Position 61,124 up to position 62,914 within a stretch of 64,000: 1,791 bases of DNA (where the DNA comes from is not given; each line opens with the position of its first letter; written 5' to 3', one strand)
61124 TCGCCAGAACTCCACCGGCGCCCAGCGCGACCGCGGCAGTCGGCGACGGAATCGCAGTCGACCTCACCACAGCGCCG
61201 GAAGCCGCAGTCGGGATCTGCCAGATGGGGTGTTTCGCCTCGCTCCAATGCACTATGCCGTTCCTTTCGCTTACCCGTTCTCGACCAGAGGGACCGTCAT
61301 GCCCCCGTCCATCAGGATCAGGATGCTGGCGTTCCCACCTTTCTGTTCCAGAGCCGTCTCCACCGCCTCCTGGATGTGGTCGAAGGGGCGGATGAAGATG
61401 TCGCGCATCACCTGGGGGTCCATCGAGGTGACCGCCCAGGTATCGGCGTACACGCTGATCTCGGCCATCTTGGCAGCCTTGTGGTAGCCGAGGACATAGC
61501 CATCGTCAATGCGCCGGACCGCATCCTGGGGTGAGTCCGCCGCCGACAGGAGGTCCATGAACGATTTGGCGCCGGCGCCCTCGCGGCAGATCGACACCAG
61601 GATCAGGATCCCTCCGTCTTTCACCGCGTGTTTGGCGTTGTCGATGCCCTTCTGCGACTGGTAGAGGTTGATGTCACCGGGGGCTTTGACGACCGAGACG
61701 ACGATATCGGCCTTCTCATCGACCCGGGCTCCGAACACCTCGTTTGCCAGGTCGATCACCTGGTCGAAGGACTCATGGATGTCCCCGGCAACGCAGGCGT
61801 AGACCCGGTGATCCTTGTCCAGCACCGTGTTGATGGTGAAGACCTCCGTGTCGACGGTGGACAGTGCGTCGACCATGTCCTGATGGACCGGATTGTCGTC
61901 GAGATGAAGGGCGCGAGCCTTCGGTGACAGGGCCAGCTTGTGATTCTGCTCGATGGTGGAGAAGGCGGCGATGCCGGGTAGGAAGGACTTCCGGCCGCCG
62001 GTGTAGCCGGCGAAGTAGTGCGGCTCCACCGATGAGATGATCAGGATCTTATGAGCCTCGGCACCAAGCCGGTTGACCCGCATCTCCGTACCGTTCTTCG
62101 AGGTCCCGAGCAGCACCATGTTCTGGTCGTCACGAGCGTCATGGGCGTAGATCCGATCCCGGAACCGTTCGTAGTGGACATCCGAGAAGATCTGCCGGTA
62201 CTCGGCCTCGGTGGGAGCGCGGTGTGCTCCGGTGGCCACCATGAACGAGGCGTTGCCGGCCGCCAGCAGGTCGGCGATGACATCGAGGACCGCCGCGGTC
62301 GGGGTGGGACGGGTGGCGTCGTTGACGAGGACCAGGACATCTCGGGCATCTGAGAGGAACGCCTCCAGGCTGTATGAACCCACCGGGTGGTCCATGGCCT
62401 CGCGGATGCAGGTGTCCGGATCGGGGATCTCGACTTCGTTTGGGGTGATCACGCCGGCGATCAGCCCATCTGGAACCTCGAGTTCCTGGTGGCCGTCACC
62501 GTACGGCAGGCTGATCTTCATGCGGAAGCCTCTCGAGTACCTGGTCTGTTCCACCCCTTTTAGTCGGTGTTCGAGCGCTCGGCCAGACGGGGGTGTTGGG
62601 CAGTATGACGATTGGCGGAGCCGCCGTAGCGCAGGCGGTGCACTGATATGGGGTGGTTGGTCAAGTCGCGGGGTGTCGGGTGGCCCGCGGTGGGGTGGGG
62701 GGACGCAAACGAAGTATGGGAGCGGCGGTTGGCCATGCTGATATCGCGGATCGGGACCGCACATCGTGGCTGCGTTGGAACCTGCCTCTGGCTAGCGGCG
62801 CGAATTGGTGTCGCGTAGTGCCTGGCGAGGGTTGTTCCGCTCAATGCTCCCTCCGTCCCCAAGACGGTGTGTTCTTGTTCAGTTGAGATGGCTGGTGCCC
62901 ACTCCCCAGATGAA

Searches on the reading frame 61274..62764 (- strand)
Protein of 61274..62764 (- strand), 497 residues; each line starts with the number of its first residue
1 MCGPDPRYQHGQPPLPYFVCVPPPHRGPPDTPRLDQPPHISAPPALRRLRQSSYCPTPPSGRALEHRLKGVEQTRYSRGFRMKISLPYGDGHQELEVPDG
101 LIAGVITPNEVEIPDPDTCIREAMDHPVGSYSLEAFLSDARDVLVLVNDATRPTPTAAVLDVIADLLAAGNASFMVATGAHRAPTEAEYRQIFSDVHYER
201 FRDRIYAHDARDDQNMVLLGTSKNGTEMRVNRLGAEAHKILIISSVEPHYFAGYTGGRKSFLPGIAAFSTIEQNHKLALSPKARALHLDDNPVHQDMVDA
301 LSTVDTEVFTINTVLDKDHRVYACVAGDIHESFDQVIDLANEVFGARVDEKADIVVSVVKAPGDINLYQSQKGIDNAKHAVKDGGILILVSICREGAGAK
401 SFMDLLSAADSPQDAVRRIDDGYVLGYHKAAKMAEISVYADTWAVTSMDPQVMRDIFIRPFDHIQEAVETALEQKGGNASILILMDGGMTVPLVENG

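Call 42: search_protein_families(library=pfam, proteins=[window:61274-62764:-], max_evalue=0.001)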
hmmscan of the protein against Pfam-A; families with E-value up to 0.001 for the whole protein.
window:61274-62764:- (497 aa): 2 families
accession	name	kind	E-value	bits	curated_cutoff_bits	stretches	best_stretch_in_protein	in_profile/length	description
PF09861.14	Lar_N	-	1.9e-52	177.9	23.3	1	88-284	1-202/204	Lactate racemase N-terminal domain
PF21113.2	LarA_C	-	2.8e-16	60.3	25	1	350-487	4-147/152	Lactate racemase C-terminal domain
